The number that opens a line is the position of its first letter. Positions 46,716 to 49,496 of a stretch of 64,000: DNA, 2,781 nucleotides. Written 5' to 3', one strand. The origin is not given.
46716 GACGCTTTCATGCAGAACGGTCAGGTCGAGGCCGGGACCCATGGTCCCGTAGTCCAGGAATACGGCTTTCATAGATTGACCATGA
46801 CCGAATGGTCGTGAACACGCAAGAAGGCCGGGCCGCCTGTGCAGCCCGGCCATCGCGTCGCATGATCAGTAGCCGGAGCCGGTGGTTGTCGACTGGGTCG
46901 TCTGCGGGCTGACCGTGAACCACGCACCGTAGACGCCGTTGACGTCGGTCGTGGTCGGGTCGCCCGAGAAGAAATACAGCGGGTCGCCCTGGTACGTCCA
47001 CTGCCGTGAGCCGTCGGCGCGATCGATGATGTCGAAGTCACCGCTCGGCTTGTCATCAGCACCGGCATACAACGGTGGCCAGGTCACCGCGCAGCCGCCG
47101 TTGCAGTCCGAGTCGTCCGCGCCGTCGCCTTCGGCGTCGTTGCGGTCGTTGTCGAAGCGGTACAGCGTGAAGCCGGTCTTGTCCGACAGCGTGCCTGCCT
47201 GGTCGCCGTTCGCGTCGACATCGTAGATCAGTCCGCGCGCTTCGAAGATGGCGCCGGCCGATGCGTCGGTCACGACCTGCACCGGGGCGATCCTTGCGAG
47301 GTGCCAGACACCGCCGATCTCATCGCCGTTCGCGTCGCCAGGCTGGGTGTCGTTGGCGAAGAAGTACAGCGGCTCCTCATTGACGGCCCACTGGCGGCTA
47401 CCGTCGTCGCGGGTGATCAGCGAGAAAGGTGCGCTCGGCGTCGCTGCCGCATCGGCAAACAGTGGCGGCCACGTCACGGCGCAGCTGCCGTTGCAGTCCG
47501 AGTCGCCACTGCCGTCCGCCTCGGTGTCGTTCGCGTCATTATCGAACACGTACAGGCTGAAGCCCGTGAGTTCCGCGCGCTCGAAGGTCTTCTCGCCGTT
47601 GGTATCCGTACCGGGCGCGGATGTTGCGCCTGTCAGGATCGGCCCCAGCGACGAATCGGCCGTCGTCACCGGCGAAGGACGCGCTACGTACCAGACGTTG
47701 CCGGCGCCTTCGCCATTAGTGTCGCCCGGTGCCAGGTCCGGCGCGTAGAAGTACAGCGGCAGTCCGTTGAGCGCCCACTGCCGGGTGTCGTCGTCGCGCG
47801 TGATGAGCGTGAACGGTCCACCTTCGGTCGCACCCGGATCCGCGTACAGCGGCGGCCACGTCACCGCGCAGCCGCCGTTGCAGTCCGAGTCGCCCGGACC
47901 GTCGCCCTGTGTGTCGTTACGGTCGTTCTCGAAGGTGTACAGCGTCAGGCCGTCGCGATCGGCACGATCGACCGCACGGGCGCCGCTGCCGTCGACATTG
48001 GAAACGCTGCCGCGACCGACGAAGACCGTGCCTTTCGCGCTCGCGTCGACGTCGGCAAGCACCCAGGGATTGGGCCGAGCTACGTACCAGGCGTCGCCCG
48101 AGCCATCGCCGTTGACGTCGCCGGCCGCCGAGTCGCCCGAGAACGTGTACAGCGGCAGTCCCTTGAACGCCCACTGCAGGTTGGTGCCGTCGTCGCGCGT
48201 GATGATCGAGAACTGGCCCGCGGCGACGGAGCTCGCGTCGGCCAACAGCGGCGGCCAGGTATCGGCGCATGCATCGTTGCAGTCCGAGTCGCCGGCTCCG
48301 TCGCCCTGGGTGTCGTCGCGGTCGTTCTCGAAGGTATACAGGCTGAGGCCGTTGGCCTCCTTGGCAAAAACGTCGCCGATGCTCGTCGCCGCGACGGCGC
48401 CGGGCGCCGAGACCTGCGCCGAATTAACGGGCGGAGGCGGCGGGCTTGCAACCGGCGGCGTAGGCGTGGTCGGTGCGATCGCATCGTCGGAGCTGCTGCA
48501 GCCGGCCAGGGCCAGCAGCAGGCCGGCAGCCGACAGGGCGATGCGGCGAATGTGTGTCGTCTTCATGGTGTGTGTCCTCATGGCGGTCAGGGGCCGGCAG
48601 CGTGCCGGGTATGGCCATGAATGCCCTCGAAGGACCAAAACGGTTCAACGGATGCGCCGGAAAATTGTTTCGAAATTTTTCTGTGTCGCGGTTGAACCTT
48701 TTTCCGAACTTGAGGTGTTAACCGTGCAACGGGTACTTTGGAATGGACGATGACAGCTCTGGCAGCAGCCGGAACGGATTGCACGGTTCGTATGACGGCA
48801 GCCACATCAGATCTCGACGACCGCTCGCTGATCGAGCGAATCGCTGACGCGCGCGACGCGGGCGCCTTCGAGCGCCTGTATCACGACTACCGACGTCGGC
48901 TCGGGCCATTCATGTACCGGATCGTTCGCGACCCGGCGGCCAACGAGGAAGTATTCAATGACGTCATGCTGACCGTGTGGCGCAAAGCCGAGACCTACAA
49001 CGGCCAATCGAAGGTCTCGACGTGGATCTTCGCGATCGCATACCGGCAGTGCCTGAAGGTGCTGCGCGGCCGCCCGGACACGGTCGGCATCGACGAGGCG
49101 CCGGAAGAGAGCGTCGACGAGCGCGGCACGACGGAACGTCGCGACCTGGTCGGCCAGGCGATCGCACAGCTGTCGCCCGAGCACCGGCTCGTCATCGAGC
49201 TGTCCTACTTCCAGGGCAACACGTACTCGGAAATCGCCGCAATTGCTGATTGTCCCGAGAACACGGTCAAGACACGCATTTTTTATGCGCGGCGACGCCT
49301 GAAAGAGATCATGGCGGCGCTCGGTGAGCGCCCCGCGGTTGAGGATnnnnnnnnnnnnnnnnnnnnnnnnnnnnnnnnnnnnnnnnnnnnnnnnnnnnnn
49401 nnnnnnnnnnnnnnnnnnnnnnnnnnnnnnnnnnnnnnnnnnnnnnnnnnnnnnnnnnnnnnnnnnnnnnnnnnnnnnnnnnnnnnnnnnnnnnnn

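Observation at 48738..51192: ECF sigma / anti-sigma / subtilase operon in which the anti-sigma sensor domain resembles a subtilisin propeptide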

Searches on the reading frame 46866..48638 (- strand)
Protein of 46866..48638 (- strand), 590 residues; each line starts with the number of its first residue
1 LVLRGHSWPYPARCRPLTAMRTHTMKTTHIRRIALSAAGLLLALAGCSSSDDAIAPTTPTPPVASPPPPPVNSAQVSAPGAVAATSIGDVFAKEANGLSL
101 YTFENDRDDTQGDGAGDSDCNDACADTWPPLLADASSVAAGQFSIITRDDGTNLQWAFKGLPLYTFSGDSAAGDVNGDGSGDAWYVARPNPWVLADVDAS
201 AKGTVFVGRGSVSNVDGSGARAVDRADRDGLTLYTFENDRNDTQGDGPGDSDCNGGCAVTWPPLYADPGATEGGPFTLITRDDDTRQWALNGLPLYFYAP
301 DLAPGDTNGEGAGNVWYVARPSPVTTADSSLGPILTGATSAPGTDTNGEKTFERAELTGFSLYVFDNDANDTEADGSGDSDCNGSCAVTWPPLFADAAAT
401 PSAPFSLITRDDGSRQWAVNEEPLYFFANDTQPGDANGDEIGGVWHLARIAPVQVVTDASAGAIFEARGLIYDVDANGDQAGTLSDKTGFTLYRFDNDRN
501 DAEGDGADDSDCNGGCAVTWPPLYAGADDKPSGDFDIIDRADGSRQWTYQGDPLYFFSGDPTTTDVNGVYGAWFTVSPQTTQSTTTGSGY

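Call 27: search_protein_families(library=pfam, proteins=[window:46866-48638:-], max_evalue=1)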
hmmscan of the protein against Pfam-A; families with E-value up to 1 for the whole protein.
window:46866-48638:- (590 aa): 2 families
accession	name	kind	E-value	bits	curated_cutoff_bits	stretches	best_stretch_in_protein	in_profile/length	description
PF03640.20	Lipoprotein_15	-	4.9e-72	237.7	24.4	8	407-448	2-46/47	Secreted repeat of unknown function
PF08139.17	LPAM_1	-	0.045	14.7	20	1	31-48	2-18/18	Prokaryotic membrane lipoprotein lipid attachment site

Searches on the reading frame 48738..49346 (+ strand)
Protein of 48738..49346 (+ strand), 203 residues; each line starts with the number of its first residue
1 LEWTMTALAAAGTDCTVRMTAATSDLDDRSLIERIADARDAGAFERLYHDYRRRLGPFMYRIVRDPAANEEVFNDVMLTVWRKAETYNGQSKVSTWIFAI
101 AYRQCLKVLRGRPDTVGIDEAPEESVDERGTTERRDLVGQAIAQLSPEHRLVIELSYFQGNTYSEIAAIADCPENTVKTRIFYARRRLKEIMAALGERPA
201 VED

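Call 3: search_protein_families(library=pfam, proteins=[window:48738-49346:+], max_evalue=10)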
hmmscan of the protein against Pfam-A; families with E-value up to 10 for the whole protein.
window:48738-49346:+ (203 aa): 8 families
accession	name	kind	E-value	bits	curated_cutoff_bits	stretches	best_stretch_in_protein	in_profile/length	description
PF04545.22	Sigma70_r4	-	3.1e-13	49.4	24.1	1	141-190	1-50/50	Sigma-70, region 4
PF08281.18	Sigma70_r4_2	-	5e-13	48.9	25.7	1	136-188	2-54/54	Sigma-70, region 4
PF04542.20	Sigma70_r2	-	1.4e-11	44.4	24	1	47-111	1-67/71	Sigma-70 region 2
PF07638.17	Sigma70_ECF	-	3.4e-05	24.2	21.1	1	141-190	132-181/185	ECF sigma factor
PF13936.12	HTH_38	-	0.056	13.6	27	1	144-177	4-37/44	Helix-turn-helix domain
PF06530.18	Phage_antitermQ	-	0.063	13.7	26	1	143-196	61-114/118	Phage antitermination protein Q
PF13518.12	HTH_28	-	0.14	12.7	25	1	156-179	8-31/52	Helix-turn-helix domain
PF00196.25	GerE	-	0.16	12.1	23.5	1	145-181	3-38/57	Bacterial regulatory proteins, luxR family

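Call 4: search_protein_families(library=ncbifam, proteins=[window:48738-49346:+], max_evalue=10)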
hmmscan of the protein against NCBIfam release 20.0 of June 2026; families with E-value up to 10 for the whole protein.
window:48738-49346:+ (203 aa): 91 families (the best 25 are shown)
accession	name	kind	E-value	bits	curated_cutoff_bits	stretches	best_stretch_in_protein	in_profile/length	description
NF009168.0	PRK12515.1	subfamily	6.1e-38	130.2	236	1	24-196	5-183/189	RNA polymerase sigma factor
NF009166.1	PRK12513.1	equivalog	5e-26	91.6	206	1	23-195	4-189/193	RNA polymerase sigma factor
TIGR02937.1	sigma70-ECF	superfamily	9.2e-26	90.4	42.9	1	43-191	2-164/165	sigma-70 family RNA polymerase sigma factor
NF008894.0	PRK11924.3-1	equivalog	1.1e-25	90.8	258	1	27-193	8-182/188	RNA polymerase sigma factor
NF007228.0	PRK09646.1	subfamily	2.8e-25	89.1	226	1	21-193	10-191/194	ECF RNA polymerase sigma factor SigK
TIGR02985.1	Sig70_bacteroi1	subfamily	6.8e-25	88.2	126.4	1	43-190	2-160/162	RNA polymerase sigma-70 factor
NF007227.0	PRK09645.1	subfamily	1e-24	87.4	202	1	37-196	8-174/177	sigma-70 family RNA polymerase sigma factor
NF009171.0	PRK12518.1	equivalog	1.2e-24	87.2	208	1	19-195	5-187/191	RNA polymerase sigma factor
NF007216.0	PRK09638.1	equivalog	8.7e-23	81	194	1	26-190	3-172/180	RNA polymerase sigma factor SigY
NF008888.0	PRK11922.1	equivalog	1.7e-22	80.2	204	1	20-193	9-197/231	RNA polymerase sigma factor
NF007225.0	PRK09643.1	equivalog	2.1e-22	79.8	190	1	21-199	7-189/204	RNA polymerase sigma factor SigM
NF004113.0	PRK05602.1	equivalog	3.2e-22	79.2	208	1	16-196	20-205/211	RNA polymerase sigma factor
NF010500.0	PRK13919.1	subfamily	1.7e-20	74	226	1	24-192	6-183/186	putative RNA polymerase sigma E protein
TIGR02939.1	RpoE_Sigma70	equivalog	2.9e-19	69.8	236.15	1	27-193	6-187/190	RNA polymerase sigma factor RpoE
NF058625.1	sigma_PG0214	equivalog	4.2e-19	68.9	130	1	43-194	5-163/170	GFO_1088 family ECF-type sigma factor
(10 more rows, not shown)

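Call 91: search_solved_structures(query=window:48792-49346:+, max_evalue=0.00001)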
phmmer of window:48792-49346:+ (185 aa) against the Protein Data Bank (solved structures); distinct sequences matched with E-value up to 0.00001: 18.
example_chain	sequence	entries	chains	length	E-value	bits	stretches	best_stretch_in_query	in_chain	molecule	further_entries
2q1z_A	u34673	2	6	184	5.4e-19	71.8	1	8-174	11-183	RpoE, ECF SigE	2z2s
6dv9_F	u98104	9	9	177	1.3e-17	67.3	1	19-178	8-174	ECF RNA polymerase sigma factor SigL | RNA polymerase sigma factor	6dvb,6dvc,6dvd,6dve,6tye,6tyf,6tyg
6jbq_F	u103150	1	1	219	6.6e-15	58.5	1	4-170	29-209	ECF RNA polymerase sigma-E factor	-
1or7_A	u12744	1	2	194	7.5e-15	58.3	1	6-170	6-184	RNA polymerase sigma-E factor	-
8z6g_B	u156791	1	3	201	9.2e-15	58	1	9-175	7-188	RNA polymerase sigma factor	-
6in7_B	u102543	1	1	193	1.1e-14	57.9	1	9-174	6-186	RNA polymerase sigma-H factor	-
4nqw_A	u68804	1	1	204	5e-13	52.4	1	5-172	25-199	ECF RNA polymerase sigma factor SigK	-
3hug_A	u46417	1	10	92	1.8e-10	44.1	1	103-178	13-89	RNA polymerase sigma factor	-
5uxx_A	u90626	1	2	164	2.1e-09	40.6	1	51-174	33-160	RNA polymerase sigma factor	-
5wuq_A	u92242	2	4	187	1.9e-08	37.5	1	21-172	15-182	ECF RNA polymerase sigma factor SigW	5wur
2h27_A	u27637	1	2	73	3e-08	36.9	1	114-171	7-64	RNA polymerase Sigma E factor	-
6jcy_F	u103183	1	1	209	4.6e-07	33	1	40-177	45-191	ECF RNA polymerase sigma factor SigH,ECF RNA polymerase sigma factor SigE,ECF RNA polymera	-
5zx2_F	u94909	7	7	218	2.1e-06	30.8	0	99-177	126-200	ECF RNA polymerase sigma factor SigH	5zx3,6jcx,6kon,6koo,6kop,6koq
9m9d_F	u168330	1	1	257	4e-06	29.9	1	10-179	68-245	ECF RNA polymerase sigma factor SigE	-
6dxo_A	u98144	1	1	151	4e-06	29.9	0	13-84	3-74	RNA polymerase ECF-subfamily sigma factor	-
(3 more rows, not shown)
